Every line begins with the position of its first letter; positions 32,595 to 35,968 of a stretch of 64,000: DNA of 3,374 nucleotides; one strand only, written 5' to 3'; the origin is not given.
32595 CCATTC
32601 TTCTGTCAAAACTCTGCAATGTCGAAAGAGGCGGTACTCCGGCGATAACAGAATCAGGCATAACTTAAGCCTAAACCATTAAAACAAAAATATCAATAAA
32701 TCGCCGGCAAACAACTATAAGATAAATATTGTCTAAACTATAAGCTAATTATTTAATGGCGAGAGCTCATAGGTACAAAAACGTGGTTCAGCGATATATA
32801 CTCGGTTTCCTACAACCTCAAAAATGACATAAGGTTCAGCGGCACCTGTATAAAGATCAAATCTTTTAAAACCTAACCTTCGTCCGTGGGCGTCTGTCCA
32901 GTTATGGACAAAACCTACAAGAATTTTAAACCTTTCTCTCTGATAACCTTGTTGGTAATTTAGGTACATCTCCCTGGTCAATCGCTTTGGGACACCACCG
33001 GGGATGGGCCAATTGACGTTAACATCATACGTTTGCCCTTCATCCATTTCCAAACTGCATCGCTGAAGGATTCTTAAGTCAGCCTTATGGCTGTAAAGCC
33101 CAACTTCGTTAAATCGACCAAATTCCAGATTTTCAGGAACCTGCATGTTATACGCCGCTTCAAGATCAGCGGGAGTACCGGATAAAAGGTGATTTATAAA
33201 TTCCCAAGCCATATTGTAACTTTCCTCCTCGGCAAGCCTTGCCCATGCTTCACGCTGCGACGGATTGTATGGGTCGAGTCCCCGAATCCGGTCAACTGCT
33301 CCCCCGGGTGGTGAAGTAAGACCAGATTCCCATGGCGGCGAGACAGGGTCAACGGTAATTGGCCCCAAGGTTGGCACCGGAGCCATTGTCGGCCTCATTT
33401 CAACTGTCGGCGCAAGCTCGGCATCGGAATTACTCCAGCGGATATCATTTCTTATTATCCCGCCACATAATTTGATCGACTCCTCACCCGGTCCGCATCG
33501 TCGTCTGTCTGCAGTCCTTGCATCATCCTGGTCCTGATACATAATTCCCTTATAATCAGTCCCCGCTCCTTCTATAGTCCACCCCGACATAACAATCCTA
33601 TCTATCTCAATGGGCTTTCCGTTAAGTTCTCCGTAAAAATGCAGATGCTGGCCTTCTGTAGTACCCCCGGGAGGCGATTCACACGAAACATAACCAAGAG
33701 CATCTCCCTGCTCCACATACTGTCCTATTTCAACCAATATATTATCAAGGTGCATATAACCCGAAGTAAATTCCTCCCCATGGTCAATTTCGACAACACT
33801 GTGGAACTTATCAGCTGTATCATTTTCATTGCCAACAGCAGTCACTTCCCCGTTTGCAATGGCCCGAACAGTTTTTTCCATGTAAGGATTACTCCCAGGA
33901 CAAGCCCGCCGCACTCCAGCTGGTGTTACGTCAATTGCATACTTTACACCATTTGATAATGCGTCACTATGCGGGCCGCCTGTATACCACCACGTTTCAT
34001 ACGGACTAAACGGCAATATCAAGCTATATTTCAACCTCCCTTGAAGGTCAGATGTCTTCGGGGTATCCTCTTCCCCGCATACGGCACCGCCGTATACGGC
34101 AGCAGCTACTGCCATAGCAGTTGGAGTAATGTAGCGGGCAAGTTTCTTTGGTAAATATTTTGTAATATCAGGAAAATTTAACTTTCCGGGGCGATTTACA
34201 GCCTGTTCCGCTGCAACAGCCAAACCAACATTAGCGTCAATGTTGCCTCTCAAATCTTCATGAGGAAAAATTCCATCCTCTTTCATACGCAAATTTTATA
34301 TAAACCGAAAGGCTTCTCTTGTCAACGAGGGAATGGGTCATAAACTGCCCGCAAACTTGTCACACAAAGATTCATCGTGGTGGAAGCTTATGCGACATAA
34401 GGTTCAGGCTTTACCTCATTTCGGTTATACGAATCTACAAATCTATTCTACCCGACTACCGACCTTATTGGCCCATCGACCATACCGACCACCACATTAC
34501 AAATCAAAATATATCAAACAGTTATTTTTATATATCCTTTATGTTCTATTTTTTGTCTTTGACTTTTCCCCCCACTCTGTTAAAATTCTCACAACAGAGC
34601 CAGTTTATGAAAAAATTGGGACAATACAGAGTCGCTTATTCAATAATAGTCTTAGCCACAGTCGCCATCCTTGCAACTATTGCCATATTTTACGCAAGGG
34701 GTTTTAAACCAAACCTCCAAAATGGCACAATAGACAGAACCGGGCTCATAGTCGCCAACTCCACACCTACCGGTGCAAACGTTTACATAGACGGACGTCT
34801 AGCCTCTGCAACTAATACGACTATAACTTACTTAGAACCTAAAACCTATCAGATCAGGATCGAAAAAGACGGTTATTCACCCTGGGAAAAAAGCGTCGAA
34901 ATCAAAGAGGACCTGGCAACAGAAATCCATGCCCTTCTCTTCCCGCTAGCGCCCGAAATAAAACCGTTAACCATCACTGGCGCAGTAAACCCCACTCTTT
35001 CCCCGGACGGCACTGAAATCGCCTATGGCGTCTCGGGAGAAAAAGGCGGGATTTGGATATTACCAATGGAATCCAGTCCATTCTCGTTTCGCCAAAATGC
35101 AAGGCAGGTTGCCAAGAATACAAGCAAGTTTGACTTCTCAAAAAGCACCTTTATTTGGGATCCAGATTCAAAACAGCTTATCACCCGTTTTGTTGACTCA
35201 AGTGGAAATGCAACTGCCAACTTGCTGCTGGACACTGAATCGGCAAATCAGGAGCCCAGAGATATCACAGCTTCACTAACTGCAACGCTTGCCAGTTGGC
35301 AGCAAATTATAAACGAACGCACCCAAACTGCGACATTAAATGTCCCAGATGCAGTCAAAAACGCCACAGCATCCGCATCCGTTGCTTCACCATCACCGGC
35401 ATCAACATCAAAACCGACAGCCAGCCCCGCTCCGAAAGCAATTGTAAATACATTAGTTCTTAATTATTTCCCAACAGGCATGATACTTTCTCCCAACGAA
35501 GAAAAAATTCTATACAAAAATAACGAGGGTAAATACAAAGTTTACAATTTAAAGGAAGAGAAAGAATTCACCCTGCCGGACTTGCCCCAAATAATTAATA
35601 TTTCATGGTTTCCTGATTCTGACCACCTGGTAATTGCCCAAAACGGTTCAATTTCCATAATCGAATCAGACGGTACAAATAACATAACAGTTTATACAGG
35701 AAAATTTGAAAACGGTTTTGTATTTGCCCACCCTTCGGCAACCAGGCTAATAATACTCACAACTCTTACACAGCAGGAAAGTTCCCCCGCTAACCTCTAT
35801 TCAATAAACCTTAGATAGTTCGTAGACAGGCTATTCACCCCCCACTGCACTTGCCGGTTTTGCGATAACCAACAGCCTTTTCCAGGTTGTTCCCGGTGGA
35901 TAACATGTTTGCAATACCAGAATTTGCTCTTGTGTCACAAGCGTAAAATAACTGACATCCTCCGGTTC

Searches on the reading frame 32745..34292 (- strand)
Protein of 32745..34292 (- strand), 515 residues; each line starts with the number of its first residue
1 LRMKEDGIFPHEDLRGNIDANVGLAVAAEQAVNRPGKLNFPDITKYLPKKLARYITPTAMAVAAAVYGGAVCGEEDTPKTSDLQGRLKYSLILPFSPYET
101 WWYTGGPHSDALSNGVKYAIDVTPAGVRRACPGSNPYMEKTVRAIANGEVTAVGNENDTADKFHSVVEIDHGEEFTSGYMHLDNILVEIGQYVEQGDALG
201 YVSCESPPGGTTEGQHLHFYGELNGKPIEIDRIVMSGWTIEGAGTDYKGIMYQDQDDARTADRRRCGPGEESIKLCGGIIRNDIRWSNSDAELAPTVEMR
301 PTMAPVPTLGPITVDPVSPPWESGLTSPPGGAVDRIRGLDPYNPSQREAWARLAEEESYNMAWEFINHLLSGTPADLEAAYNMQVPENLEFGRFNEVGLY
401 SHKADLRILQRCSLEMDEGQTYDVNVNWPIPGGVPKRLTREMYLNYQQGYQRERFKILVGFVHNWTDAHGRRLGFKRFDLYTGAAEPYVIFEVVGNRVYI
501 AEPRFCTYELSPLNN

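Call 101: search_protein_families(library=pfam, proteins=[window:32745-34292:-], max_evalue=0.00001)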
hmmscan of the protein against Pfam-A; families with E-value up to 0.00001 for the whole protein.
window:32745-34292:- (515 aa): 1 family
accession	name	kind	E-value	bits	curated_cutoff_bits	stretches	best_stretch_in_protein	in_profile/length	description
PF01551.29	Peptidase_M23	-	8.1e-16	58.5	28.7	1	139-228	13-94/96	Peptidase family M23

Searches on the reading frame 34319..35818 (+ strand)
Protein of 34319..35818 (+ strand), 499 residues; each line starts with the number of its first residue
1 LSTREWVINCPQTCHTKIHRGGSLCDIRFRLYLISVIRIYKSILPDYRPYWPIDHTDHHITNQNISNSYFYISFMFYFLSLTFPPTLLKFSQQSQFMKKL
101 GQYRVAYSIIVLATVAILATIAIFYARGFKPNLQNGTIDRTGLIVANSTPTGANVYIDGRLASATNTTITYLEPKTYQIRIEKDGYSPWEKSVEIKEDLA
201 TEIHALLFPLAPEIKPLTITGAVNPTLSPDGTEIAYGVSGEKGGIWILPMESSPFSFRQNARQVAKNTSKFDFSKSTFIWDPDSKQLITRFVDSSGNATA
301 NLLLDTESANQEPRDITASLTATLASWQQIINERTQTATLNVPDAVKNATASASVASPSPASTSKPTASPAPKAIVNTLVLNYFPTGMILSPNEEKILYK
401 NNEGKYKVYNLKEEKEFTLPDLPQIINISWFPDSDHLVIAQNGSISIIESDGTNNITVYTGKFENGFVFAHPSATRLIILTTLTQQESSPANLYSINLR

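Call 101: search_protein_families(library=pfam, proteins=[window:34319-35818:+], max_evalue=0.00001)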
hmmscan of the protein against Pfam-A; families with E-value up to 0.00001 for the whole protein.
window:34319-35818:+ (499 aa): 1 family
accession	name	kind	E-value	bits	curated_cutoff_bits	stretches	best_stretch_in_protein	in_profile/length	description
PF08308.17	PEGA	-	8.9e-15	54.8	20.8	1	142-204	2-64/71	PEGA domain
